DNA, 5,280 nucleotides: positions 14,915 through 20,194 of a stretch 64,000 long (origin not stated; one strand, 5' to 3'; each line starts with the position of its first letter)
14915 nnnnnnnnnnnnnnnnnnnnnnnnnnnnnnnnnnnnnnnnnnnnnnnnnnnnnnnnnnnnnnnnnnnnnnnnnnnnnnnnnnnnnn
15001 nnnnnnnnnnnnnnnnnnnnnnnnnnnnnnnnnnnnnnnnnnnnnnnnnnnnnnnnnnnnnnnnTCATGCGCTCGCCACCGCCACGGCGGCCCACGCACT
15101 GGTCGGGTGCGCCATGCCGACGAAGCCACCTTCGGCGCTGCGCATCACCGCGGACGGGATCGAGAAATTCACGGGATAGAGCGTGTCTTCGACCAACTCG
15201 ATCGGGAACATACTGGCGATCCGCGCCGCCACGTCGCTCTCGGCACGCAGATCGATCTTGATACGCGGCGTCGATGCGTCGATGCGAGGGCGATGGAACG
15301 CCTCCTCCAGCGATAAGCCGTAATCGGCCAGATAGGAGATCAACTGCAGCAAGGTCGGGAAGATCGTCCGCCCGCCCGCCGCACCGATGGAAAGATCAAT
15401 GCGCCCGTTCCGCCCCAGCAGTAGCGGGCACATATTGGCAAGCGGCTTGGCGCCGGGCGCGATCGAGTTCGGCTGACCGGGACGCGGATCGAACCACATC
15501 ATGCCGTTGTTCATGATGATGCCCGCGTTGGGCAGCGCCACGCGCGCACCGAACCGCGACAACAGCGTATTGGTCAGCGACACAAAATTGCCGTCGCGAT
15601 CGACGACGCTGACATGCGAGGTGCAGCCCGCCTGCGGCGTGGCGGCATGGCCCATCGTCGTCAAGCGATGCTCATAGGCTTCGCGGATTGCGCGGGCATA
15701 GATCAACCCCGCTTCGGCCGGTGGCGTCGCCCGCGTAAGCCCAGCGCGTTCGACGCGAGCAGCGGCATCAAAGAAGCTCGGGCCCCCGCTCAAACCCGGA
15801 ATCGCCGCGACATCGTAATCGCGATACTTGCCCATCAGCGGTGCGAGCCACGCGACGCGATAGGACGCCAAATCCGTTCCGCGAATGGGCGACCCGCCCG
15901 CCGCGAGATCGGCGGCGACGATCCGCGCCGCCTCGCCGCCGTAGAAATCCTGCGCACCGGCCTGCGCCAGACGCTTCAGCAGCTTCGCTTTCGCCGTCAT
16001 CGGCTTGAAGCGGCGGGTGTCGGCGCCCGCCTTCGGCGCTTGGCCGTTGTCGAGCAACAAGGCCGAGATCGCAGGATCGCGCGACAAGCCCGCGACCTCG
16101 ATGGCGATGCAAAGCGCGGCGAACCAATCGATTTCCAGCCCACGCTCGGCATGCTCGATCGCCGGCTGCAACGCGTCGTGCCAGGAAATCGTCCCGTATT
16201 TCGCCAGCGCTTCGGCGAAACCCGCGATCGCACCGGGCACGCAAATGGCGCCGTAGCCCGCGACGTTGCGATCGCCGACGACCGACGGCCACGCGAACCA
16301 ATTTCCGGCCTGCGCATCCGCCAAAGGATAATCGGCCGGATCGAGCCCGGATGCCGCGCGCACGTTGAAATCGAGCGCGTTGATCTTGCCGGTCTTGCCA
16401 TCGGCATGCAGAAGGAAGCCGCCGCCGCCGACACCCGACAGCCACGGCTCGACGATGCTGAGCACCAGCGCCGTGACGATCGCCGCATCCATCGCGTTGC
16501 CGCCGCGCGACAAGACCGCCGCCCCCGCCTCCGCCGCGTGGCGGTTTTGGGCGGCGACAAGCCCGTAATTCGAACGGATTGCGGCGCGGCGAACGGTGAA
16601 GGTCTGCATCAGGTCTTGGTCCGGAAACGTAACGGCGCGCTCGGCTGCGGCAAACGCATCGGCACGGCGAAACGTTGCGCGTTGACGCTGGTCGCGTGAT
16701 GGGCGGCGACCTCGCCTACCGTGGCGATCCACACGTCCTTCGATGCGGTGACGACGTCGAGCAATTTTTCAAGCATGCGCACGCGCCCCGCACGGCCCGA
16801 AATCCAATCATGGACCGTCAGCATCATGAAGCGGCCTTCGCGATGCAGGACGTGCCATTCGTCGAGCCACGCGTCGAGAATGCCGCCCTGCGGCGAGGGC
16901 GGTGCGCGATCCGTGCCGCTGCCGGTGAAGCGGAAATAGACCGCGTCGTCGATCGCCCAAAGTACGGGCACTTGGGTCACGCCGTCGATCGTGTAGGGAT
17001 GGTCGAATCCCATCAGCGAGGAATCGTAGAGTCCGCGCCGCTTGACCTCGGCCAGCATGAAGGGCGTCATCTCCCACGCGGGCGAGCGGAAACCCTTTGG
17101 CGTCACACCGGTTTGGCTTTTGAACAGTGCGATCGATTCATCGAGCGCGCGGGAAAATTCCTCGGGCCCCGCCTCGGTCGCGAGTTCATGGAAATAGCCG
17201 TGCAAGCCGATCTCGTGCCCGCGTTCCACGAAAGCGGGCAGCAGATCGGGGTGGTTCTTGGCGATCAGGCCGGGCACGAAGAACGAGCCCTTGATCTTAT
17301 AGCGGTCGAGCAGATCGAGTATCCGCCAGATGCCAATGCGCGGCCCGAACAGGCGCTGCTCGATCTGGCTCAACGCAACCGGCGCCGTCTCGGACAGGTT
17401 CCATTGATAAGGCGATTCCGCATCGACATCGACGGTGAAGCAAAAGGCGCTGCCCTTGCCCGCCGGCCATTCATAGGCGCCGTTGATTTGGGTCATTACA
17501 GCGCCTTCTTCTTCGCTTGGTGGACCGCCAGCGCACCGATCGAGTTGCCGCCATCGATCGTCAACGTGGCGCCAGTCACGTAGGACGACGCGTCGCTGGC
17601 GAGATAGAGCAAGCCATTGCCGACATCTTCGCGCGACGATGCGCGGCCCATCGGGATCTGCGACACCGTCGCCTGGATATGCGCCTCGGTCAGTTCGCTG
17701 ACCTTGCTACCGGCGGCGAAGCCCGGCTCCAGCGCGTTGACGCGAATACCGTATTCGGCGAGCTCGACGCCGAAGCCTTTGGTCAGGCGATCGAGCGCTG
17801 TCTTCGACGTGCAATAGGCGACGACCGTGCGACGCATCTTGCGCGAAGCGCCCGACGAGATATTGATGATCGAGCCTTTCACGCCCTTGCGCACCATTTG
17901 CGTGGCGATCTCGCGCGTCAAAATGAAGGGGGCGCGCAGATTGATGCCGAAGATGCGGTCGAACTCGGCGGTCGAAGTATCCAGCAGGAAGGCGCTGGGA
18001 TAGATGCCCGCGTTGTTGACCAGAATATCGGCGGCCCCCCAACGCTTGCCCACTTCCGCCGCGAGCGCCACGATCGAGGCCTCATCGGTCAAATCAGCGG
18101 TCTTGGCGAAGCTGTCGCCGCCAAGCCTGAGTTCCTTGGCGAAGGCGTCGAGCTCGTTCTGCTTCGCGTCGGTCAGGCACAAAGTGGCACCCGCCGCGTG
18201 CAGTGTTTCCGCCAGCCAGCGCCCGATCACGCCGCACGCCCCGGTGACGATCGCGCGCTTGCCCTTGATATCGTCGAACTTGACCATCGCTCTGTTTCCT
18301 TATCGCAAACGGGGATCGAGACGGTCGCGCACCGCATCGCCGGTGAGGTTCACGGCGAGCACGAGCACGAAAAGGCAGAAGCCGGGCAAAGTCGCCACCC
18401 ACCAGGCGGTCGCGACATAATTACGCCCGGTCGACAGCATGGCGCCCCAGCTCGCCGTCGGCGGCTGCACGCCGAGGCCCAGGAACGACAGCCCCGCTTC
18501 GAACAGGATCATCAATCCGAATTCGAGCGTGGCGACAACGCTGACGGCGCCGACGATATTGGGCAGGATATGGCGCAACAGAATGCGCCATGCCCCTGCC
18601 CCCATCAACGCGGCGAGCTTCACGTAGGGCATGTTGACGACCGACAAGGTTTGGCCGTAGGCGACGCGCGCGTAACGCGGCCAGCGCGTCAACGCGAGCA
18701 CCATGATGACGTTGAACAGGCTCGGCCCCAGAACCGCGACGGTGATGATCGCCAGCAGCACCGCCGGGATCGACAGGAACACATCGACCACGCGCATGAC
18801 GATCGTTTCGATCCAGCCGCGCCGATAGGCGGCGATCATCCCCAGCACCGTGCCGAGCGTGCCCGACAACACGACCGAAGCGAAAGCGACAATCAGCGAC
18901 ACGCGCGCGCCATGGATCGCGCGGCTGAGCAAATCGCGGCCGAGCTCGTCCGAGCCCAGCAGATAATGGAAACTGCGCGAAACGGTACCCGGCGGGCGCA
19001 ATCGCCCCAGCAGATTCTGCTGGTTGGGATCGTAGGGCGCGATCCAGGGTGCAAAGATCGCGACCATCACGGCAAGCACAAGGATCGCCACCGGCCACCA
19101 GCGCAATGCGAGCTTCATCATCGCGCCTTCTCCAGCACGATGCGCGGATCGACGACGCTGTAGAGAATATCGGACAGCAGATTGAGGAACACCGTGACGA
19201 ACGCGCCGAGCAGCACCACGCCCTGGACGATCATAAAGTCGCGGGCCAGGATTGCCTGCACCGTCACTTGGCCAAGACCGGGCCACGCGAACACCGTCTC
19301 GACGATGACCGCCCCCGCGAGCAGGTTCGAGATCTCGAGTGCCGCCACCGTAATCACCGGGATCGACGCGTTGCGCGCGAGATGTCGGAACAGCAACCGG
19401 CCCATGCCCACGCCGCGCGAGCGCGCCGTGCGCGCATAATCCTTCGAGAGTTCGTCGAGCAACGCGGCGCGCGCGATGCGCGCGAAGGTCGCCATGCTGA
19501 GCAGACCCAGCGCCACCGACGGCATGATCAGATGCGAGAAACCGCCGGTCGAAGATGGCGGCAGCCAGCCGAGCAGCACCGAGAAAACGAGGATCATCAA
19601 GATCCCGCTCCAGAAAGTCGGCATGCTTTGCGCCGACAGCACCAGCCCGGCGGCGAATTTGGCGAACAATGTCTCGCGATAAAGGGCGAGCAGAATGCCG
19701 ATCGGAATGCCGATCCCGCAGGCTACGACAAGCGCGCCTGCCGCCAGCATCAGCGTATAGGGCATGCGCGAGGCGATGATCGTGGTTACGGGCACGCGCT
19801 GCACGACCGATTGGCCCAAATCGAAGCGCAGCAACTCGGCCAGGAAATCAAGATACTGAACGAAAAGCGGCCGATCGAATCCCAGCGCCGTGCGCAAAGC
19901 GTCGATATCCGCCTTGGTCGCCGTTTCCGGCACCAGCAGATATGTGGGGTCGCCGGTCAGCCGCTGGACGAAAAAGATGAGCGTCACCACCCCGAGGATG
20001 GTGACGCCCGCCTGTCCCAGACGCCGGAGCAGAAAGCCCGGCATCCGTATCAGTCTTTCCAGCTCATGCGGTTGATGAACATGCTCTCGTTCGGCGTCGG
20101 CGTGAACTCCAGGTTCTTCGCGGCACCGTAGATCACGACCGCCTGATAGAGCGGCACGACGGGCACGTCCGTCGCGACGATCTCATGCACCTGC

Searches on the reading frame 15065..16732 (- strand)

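Call 28: search_protein_families(library=pfam, proteins=[window:15065-16732:-], max_evalue=0.001)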
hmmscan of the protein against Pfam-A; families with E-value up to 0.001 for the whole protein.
window:15065-16732:- (555 aa): 1 family
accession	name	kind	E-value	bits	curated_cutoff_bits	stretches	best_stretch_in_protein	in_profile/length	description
PF01019.26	G_glu_transpept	-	1.3e-90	305.1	27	2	72-362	2-278/512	Gamma-glutamyltranspeptidase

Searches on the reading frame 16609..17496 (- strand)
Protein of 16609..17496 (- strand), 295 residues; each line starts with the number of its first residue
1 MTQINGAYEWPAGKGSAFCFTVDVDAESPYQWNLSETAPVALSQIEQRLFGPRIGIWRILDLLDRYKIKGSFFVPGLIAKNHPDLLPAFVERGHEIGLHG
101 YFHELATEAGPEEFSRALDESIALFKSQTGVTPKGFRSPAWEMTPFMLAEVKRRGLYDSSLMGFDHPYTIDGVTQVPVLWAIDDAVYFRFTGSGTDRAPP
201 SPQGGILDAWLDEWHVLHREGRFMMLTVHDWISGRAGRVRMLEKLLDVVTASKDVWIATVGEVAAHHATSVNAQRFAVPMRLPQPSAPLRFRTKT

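Call 28: search_protein_families(library=pfam, proteins=[window:16609-17496:-], max_evalue=0.001)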
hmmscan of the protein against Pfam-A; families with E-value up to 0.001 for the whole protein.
window:16609-17496:- (295 aa): 2 families
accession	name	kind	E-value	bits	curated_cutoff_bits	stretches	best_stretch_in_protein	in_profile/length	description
PF01522.26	Polysacc_deac_1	-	8.6e-17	61.7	23.1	1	55-155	20-120/124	Polysaccharide deacetylase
PF10096.14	DUF2334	-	1.4e-07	31.8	26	1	84-153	57-138/203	Uncharacterized protein conserved in bacteria (DUF2334)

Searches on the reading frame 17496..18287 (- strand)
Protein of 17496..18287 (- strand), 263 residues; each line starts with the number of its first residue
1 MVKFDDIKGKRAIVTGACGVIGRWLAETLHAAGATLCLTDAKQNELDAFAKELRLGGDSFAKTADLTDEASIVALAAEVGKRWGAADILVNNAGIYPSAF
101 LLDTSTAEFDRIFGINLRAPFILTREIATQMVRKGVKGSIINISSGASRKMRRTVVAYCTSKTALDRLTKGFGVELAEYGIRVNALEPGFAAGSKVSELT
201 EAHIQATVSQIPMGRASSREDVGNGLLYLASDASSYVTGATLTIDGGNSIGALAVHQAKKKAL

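Call 28: search_protein_families(library=pfam, proteins=[window:17496-18287:-], max_evalue=0.001)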
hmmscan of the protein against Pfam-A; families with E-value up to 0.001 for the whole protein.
window:17496-18287:- (263 aa): 4 families
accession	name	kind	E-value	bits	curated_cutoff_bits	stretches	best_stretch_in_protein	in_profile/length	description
PF13561.12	adh_short_C2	-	1.4e-53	182.4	27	1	21-247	8-234/236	Enoyl-(Acyl carrier protein) reductase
PF00106.31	adh_short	-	5.8e-47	160.1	26.6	1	10-192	1-183/195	short chain dehydrogenase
PF08659.16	KR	-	3.4e-06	27.5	22.6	1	13-168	4-159/180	KR domain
PF01370.27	Epimerase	-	0.00021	21.2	20.9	1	13-79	2-63/240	NAD dependent epimerase/dehydratase family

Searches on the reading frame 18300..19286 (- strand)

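Call 28: search_protein_families(library=pfam, proteins=[window:18300-19286:-], max_evalue=0.001)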
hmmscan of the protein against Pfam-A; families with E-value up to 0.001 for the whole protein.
window:18300-19286:- (328 aa): 2 families
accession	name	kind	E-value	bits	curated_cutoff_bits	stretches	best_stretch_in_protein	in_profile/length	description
PF00528.27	BPD_transp_1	-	2.4e-30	106.1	26.4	1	145-328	1-183/184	Binding-protein-dependent transport system inner membrane component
PF12911.12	OppC_N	-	1.3e-07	31.8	23.9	1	67-99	21-53/53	N-terminal TM domain of oligopeptide transport permease C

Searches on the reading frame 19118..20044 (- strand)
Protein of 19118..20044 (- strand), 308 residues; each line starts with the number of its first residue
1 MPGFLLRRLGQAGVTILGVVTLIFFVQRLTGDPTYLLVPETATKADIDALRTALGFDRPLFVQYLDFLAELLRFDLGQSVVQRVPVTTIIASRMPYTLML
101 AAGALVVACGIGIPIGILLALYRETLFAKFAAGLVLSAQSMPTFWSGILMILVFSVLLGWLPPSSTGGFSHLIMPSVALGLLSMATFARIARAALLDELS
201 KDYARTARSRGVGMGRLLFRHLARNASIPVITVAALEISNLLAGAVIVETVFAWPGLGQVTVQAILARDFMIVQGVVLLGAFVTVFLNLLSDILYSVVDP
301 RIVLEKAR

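Call 28: search_protein_families(library=pfam, proteins=[window:19118-20044:-], max_evalue=0.001)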
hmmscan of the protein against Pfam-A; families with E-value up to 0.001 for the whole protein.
window:19118-20044:- (308 aa): 2 families
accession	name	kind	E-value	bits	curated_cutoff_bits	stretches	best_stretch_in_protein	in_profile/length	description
PF00528.27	BPD_transp_1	-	1.5e-37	129.5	26.4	1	112-302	1-182/184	Binding-protein-dependent transport system inner membrane component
PF19300.4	BPD_transp_1_N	-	6.1e-10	39.7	23.8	1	3-101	3-114/114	Binding-prot-dependent transport system membrane comp, N-term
